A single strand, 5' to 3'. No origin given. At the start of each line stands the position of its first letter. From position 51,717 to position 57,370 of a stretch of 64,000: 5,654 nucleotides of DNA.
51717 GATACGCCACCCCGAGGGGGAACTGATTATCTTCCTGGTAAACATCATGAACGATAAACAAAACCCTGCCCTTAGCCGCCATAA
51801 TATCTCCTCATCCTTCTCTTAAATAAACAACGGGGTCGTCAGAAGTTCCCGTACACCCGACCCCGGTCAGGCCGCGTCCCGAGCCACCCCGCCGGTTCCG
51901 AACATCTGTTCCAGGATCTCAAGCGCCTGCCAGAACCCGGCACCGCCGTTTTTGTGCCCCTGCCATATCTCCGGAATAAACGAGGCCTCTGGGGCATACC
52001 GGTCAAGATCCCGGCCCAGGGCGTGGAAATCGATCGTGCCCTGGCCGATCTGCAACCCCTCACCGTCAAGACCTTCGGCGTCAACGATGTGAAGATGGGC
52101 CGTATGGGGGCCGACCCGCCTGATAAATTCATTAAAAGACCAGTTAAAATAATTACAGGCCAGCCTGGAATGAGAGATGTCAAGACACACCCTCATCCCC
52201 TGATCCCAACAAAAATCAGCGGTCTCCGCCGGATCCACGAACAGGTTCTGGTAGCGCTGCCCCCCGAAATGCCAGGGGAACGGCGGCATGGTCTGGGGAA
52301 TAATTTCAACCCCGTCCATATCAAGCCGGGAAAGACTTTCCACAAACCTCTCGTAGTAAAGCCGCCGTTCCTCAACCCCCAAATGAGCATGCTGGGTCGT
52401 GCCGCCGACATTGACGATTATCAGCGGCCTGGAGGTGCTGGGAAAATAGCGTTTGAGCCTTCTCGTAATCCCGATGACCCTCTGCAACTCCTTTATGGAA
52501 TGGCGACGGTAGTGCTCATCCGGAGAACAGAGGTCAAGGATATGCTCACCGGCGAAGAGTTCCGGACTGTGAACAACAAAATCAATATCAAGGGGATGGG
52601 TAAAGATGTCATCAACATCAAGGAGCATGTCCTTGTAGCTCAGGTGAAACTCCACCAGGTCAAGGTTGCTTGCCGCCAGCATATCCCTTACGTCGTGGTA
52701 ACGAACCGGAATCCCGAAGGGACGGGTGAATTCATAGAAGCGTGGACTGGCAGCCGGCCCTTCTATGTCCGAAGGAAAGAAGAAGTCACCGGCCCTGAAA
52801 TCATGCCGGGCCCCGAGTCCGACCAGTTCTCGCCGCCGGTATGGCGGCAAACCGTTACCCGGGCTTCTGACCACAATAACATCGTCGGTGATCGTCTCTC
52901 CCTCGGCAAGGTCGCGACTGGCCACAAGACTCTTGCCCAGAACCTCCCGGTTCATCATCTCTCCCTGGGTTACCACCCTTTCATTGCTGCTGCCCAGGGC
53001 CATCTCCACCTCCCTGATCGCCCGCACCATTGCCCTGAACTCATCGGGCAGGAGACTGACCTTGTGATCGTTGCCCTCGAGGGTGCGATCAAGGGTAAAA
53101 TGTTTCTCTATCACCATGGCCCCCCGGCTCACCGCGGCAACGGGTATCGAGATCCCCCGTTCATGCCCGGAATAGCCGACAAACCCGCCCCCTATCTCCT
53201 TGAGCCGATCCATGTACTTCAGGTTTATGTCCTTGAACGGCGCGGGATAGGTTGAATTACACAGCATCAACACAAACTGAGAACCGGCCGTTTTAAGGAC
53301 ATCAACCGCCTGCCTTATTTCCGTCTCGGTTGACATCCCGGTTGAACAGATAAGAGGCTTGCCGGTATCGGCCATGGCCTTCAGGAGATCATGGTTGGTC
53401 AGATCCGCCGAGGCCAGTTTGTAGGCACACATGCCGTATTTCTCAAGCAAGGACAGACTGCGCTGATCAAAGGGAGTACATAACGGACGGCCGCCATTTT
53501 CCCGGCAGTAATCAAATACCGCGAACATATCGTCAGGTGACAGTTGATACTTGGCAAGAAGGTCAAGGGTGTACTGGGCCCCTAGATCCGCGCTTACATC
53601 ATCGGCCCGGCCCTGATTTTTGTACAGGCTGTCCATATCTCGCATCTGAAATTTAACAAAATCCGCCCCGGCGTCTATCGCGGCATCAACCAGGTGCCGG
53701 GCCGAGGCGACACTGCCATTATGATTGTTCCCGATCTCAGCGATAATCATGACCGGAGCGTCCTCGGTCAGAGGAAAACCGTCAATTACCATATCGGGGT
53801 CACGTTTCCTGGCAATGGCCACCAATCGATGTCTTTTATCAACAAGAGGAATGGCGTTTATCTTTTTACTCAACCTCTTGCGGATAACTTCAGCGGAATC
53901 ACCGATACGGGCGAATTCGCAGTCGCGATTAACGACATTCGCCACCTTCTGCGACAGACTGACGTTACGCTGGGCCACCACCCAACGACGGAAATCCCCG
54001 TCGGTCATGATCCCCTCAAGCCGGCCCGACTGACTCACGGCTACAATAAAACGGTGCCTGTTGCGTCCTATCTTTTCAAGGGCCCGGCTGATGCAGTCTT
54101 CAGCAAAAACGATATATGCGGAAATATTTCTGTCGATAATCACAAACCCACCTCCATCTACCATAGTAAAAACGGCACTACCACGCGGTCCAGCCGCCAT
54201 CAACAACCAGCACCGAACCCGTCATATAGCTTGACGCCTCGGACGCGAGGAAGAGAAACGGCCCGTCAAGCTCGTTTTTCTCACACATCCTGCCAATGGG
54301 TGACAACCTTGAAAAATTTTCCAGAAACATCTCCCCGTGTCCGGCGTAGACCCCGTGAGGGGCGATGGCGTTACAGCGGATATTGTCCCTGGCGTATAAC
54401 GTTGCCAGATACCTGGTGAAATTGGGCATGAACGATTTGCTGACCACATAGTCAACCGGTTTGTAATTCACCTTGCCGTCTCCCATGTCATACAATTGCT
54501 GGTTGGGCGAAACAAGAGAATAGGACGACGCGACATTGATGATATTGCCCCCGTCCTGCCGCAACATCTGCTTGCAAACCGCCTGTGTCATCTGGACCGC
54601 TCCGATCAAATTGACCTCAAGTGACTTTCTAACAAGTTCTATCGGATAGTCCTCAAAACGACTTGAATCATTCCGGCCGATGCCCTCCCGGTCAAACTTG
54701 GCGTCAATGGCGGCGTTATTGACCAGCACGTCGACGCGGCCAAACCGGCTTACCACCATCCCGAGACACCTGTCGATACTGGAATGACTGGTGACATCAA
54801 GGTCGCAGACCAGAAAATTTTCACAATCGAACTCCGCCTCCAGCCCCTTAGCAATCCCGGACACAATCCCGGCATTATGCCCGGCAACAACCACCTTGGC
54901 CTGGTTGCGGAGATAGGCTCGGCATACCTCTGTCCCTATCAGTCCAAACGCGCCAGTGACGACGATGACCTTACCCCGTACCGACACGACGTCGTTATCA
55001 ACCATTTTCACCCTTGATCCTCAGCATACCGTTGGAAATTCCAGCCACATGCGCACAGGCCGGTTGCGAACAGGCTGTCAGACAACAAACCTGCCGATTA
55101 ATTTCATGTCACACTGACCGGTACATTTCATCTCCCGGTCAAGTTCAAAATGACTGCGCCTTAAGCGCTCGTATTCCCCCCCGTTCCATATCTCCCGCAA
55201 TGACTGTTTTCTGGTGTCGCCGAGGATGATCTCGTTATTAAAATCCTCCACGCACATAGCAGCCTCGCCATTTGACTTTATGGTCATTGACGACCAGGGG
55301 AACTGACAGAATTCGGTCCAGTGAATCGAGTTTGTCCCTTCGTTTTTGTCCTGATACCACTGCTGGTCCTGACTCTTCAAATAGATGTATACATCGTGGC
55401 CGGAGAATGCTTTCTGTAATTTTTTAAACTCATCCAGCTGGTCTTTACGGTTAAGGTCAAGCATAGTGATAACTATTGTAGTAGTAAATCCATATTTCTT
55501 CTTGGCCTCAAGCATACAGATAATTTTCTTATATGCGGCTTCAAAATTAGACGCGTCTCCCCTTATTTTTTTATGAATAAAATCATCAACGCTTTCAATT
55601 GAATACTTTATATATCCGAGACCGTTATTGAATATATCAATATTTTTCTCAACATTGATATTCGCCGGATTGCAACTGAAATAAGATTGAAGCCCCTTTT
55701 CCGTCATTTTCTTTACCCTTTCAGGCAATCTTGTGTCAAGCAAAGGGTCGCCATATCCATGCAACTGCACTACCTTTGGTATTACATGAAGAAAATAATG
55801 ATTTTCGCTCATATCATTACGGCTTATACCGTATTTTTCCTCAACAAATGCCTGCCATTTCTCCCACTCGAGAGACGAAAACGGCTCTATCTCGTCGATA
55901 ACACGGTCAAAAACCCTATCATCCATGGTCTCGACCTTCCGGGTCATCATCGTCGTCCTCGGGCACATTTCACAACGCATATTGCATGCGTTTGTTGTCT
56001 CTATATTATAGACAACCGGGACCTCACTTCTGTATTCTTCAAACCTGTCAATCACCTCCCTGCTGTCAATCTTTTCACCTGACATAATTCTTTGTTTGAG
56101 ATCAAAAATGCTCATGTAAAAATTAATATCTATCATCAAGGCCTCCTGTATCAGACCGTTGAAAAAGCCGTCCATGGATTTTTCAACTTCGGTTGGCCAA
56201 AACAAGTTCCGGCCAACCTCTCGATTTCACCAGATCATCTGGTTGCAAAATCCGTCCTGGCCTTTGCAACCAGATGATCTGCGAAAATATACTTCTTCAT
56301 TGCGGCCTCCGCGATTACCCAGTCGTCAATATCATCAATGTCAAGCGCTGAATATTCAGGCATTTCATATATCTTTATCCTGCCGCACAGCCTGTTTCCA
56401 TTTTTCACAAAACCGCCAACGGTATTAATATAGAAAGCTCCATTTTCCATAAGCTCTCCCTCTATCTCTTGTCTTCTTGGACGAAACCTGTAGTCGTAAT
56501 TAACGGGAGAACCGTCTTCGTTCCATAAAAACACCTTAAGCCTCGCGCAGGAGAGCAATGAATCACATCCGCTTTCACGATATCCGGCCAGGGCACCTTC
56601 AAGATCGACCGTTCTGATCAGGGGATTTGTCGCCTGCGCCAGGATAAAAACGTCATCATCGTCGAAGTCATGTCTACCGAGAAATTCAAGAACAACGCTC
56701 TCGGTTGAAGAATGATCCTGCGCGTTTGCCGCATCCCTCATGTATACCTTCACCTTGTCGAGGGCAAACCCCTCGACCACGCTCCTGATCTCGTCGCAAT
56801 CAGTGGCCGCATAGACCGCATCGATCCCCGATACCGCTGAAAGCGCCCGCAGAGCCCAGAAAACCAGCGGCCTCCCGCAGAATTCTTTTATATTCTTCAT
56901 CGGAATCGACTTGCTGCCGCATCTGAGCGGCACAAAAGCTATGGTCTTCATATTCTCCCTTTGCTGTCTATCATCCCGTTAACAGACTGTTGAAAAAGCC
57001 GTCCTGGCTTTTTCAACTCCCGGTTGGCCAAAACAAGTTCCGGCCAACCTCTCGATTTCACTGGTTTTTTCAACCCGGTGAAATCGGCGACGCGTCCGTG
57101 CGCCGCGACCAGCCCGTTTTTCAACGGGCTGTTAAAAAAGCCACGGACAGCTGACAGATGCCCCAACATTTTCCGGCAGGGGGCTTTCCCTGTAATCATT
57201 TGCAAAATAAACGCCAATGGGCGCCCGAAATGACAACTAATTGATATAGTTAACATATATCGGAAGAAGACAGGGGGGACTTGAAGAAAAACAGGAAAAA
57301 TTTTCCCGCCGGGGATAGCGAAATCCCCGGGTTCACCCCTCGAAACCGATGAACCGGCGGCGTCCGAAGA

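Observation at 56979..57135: Family A: ~155-bp TTAA-bounded, five-hairpin intergenic repeat present at least 10 times in 64 kb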

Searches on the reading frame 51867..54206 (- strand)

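Call 28: search_protein_families(library=pfam, proteins=[window:51867-54206:-], max_evalue=0.00001)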
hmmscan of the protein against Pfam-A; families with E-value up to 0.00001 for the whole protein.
window:51867-54206:- (779 aa): 4 families
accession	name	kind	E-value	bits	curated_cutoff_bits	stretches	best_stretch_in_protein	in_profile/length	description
PF03102.20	NeuB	-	3.5e-83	279.2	22.1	1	172-407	1-239/241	NeuB family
PF01261.30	AP_endonuc_2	-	2.2e-18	67.3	31.1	1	539-766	40-247/249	Xylose isomerase-like TIM barrel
PF08666.17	SAF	-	1.2e-06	29.4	21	1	426-482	3-63/63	SAF domain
PF00571.33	CBS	-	1.3e-06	29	24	0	39-76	18-55/57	CBS domain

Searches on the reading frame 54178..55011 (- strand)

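Call 28: search_protein_families(library=pfam, proteins=[window:54178-55011:-], max_evalue=0.00001)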
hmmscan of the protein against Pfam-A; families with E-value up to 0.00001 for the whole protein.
window:54178-55011:- (277 aa): 2 families
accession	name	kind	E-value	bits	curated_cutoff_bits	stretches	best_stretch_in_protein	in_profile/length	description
PF13561.12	adh_short_C2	-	7.6e-40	137.4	27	1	25-275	8-236/236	Enoyl-(Acyl carrier protein) reductase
PF00106.31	adh_short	-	7e-36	124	26.6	1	14-222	1-183/195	short chain dehydrogenase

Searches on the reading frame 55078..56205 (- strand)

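Call 13: search_protein_families(library=pfam, proteins=[window:55078-56205:-])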
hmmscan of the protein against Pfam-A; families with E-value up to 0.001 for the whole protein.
window:55078-56205:- (375 aa): 2 families
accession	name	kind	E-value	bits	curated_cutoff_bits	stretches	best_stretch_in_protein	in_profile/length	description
PF13186.11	SPASM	-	2.1e-13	50.8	21.5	1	300-365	1-66/67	Iron-sulfur cluster-binding domain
PF04055.27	Radical_SAM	-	3.1e-11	44.2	29.5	1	150-255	52-158/166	Radical SAM superfamily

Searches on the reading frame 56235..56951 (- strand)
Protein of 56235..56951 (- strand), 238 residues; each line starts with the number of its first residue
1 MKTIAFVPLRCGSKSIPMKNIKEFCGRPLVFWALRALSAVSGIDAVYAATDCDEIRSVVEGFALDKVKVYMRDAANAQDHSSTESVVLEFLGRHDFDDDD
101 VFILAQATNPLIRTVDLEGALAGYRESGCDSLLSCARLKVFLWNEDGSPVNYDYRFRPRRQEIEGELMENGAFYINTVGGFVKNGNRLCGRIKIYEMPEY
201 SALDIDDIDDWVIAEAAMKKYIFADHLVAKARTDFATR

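Call 13: search_protein_families(library=pfam, proteins=[window:56235-56951:-])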
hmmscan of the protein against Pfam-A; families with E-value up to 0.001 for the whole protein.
window:56235-56951:- (238 aa): 1 family
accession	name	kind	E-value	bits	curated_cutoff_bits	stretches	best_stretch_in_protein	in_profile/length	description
PF02348.25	CTP_transf_3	-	6.2e-17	62.6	22.6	1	4-135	1-125/217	Cytidylyltransferase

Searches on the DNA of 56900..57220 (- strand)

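Call 33: search_dna_similar(query=window:56979-57135:-, collection=plasmids, mode=distant, max_evalue=0.01)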
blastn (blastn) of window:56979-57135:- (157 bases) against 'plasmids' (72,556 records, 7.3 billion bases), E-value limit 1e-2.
No match.

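Call 34: search_dna_similar(query=window:56979-57135:-, collection=phages, mode=distant, max_evalue=0.01)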
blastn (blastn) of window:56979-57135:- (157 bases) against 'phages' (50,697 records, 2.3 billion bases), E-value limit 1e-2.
No match.

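Call 35: search_rna_families(source=window, start=56900, end=57220, threshold=evalue, max_evalue=10)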
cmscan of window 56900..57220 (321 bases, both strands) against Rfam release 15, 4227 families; matches with E-value up to 10: 2.
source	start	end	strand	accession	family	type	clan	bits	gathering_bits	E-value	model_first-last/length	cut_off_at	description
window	57054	57172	+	RF01408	sraL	Gene; sRNA;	-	16.4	39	0.15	1-142/142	no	sraL Hfq binding RNA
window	57161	57220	+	RF01263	snR191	Gene; snRNA; snoRNA; HACA-box;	CL00043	9.6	46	7.6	1-58/273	3'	Small nucleolar RNA snR191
